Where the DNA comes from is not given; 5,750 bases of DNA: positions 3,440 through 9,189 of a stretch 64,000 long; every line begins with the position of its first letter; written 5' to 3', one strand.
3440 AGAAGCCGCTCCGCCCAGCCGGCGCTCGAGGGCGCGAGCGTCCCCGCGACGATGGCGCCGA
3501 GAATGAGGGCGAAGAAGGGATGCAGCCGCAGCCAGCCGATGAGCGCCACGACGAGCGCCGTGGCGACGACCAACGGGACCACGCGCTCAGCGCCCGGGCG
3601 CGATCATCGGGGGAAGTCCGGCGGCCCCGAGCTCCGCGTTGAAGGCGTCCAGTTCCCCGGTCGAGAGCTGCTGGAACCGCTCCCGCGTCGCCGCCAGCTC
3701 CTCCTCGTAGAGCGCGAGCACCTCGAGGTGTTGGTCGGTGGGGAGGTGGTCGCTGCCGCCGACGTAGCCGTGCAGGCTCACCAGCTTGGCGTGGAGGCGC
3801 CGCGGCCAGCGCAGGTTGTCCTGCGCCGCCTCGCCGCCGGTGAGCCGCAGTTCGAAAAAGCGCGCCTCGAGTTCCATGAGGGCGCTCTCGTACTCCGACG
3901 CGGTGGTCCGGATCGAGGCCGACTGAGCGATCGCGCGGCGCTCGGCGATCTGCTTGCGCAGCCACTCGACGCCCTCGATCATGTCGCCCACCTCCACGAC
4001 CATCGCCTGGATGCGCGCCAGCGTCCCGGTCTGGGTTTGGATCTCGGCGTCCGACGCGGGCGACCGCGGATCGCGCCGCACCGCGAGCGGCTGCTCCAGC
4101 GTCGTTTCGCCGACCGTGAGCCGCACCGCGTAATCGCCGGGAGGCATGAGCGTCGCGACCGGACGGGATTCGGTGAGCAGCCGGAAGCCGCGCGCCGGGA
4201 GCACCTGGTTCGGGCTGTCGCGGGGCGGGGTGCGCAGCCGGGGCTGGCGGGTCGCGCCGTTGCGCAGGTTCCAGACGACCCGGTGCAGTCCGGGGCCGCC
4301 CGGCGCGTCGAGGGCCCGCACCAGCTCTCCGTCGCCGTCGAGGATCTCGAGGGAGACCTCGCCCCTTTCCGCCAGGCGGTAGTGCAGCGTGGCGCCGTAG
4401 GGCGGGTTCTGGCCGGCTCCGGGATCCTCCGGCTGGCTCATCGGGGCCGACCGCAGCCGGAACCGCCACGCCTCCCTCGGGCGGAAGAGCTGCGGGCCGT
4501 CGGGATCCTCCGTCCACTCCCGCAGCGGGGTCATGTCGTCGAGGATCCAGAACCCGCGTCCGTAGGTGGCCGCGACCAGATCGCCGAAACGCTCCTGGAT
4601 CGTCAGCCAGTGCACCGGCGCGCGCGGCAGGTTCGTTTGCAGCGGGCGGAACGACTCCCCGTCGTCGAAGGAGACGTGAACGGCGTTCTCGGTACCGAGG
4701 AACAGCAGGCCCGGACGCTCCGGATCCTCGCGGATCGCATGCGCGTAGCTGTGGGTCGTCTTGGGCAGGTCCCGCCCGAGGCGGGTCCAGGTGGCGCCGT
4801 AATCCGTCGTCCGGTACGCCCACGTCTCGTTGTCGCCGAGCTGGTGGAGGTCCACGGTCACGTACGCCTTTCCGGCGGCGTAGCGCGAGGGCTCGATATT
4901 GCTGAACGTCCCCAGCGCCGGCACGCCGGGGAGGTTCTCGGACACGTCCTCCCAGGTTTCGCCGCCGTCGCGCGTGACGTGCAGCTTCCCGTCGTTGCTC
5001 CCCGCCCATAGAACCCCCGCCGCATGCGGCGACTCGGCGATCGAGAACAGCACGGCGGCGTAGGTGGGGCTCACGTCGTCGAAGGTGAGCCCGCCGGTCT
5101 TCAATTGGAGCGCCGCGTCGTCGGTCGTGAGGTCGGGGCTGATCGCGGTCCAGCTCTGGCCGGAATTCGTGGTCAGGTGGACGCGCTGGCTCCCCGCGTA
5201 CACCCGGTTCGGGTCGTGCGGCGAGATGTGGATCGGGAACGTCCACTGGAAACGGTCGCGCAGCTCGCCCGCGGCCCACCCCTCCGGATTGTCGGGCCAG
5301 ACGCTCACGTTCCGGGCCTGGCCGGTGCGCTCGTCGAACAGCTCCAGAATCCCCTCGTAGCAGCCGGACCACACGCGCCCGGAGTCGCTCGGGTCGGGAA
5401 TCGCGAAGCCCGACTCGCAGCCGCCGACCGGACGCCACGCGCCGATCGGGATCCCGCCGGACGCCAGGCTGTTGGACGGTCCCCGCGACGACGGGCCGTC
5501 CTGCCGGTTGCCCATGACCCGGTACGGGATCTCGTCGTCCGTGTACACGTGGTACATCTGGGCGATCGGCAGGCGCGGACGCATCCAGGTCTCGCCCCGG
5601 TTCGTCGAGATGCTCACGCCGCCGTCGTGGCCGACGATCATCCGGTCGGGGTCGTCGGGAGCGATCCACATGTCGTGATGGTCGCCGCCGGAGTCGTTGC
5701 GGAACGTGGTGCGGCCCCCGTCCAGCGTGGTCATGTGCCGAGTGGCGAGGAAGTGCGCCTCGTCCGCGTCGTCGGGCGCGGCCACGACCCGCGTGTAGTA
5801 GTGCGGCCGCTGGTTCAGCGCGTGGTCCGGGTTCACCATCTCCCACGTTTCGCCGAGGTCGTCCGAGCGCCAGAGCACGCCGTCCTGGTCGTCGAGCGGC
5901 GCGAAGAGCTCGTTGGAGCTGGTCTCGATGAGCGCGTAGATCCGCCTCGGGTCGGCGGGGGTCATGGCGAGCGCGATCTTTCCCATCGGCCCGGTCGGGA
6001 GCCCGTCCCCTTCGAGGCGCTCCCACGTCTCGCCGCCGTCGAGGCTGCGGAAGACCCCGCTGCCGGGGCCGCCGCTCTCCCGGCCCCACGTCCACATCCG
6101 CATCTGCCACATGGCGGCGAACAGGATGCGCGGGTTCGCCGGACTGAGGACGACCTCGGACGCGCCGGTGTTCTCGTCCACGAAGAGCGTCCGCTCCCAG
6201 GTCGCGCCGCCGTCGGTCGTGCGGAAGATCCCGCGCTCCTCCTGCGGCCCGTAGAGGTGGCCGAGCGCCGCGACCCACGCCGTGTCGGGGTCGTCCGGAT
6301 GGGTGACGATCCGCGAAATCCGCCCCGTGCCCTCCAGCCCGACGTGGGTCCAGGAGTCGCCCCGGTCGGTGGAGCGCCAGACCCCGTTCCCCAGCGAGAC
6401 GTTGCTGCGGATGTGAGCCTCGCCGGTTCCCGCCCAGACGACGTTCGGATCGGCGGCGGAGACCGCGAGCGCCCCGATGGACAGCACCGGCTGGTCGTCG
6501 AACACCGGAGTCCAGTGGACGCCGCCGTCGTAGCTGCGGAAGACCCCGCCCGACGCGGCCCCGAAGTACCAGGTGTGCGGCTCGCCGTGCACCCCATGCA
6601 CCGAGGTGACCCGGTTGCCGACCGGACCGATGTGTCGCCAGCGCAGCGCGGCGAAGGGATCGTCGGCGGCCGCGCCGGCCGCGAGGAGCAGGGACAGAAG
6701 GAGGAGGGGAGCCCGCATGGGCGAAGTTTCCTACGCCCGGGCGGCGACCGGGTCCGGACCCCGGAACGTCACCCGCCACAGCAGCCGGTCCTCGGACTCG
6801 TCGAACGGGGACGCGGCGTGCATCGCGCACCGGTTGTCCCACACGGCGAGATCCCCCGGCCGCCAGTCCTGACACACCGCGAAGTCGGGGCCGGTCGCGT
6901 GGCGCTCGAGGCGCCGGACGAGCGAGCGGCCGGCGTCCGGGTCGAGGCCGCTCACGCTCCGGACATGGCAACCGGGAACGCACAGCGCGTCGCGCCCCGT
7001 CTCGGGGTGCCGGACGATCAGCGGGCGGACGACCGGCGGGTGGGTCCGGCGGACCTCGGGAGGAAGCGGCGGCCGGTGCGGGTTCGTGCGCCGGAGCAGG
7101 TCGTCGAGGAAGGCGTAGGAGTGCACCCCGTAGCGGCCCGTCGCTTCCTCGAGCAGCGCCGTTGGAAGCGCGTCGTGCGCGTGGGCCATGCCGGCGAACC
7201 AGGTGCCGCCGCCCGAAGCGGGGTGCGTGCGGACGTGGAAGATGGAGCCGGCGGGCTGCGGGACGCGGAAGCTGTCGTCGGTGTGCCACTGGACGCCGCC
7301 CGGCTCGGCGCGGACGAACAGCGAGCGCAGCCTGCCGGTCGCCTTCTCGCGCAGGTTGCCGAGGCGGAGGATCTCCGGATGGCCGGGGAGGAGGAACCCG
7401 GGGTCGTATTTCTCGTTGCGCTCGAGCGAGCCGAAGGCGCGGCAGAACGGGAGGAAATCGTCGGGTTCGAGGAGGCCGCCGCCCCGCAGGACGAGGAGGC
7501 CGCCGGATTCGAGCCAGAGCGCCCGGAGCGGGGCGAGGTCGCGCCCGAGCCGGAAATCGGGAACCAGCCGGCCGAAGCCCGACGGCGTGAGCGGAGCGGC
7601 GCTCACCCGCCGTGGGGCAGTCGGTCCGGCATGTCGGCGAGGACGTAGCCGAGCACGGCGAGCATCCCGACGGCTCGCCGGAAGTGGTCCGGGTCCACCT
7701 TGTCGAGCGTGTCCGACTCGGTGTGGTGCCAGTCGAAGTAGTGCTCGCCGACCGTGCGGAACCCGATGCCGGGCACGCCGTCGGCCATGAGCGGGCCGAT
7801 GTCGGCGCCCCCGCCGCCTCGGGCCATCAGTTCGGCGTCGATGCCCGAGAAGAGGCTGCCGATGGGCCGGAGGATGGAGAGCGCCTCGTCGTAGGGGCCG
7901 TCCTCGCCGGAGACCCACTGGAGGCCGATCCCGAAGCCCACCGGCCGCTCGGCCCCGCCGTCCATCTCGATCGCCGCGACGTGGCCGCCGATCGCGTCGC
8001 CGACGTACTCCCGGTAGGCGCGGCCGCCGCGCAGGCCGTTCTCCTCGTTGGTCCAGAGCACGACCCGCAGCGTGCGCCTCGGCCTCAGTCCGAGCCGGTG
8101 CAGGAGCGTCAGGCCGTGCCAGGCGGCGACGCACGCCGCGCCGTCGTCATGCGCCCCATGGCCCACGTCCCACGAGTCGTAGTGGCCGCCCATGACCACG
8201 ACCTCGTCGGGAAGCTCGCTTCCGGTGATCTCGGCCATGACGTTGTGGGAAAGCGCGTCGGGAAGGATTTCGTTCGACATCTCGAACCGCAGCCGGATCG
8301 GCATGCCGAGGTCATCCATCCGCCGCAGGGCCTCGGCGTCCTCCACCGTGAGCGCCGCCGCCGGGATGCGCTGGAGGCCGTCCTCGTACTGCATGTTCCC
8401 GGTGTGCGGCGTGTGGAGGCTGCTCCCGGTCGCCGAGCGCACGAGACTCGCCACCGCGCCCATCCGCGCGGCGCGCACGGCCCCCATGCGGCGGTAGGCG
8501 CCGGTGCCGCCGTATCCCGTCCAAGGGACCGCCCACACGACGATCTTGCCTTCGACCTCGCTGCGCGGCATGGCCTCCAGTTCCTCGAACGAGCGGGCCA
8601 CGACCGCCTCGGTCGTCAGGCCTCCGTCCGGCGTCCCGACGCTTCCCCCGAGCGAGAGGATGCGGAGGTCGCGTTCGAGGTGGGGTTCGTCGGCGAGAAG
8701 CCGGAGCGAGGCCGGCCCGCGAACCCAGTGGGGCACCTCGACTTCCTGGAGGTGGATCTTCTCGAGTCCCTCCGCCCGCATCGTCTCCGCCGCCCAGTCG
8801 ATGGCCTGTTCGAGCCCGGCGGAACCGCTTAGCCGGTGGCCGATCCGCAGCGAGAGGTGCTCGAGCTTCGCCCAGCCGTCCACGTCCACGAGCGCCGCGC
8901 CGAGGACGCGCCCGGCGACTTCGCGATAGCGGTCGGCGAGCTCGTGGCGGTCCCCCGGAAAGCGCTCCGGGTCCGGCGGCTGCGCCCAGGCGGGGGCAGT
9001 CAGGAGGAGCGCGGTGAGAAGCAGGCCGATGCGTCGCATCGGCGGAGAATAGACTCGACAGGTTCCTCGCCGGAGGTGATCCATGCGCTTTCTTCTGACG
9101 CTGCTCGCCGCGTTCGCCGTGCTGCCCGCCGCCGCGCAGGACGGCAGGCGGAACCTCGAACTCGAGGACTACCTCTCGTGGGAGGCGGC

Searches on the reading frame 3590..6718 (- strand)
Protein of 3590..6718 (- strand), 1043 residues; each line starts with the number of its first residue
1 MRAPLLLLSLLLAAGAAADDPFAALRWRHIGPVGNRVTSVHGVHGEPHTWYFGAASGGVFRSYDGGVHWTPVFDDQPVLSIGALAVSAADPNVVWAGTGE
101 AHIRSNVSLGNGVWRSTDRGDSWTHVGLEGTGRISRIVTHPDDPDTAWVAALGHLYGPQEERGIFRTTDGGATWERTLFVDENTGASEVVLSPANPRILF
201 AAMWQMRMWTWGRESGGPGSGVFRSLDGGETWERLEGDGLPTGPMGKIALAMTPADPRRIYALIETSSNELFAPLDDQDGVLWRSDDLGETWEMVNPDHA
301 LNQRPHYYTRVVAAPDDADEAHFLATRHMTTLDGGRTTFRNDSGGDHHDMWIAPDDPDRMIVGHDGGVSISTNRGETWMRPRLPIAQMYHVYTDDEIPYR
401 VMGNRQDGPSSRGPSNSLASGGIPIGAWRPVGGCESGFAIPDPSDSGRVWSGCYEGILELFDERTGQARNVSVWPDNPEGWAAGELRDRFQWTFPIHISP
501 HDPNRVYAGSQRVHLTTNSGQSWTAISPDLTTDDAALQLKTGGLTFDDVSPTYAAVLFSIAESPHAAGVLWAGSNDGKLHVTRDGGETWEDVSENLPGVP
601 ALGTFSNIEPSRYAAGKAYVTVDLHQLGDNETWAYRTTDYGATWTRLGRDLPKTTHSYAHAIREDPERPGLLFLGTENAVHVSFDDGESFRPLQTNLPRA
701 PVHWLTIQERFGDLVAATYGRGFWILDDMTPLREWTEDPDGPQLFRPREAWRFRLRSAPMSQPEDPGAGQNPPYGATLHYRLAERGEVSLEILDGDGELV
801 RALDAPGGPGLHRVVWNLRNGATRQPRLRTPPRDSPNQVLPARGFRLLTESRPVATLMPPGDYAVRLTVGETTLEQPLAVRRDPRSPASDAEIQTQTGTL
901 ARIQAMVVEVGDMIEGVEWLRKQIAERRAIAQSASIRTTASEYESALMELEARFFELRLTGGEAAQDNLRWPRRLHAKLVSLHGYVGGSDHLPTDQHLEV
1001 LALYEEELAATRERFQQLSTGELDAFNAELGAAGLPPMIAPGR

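Call 41: search_protein_families(library=pfam, proteins=[window:3590-6718:-], max_evalue=0.0001)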
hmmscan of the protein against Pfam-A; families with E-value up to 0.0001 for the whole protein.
window:3590-6718:- (1043 aa): 3 families
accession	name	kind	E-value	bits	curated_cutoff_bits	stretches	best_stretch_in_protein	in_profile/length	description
PF15902.12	Sortilin-Vps10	-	1.1e-26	94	33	1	113-236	3-113/446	Sortilin, neurotensin receptor 3,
PF02012.26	BNR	-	3.6e-12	44.8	27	0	223-234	1-12/12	BNR/Asp-box repeat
PF15899.11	BNR_6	-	2.5e-05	24.3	27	0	114-126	2-14/14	BNR-Asp box repeat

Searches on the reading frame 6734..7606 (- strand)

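Call 41: search_protein_families(library=pfam, proteins=[window:6734-7606:-], max_evalue=0.0001)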
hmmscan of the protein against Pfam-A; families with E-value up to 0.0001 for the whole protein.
window:6734-7606:- (291 aa): 1 family
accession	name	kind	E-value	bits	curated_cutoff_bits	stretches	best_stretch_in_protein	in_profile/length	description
PF02668.22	TauD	-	1.7e-47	163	27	1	20-280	22-267/267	Taurine catabolism dioxygenase TauD, TfdA family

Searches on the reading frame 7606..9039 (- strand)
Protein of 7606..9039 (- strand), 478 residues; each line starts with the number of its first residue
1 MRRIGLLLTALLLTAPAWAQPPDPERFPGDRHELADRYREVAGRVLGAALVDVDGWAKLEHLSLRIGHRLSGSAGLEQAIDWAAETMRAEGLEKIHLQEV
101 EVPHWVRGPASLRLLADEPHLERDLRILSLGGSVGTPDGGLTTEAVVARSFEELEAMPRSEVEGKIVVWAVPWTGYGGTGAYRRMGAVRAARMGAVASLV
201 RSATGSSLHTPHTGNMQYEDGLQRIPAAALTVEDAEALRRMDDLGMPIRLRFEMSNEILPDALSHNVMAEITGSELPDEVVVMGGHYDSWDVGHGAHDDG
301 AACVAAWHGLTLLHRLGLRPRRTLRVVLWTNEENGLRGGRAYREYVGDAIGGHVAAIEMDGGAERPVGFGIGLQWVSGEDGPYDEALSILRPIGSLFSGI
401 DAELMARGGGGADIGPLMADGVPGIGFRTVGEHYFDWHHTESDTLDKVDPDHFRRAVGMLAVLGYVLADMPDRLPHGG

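Call 41: search_protein_families(library=pfam, proteins=[window:7606-9039:-], max_evalue=0.0001)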
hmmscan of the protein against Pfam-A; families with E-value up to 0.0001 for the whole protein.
window:7606-9039:- (478 aa): 2 families
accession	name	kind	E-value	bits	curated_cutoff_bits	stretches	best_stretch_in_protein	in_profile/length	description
PF04389.22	Peptidase_M28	-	3.1e-24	86.2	21.3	1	266-457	1-186/193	Peptidase family M28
PF01546.33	Peptidase_M20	-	4.4e-06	27.2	24.6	1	293-376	30-119/206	Peptidase family M20/M25/M40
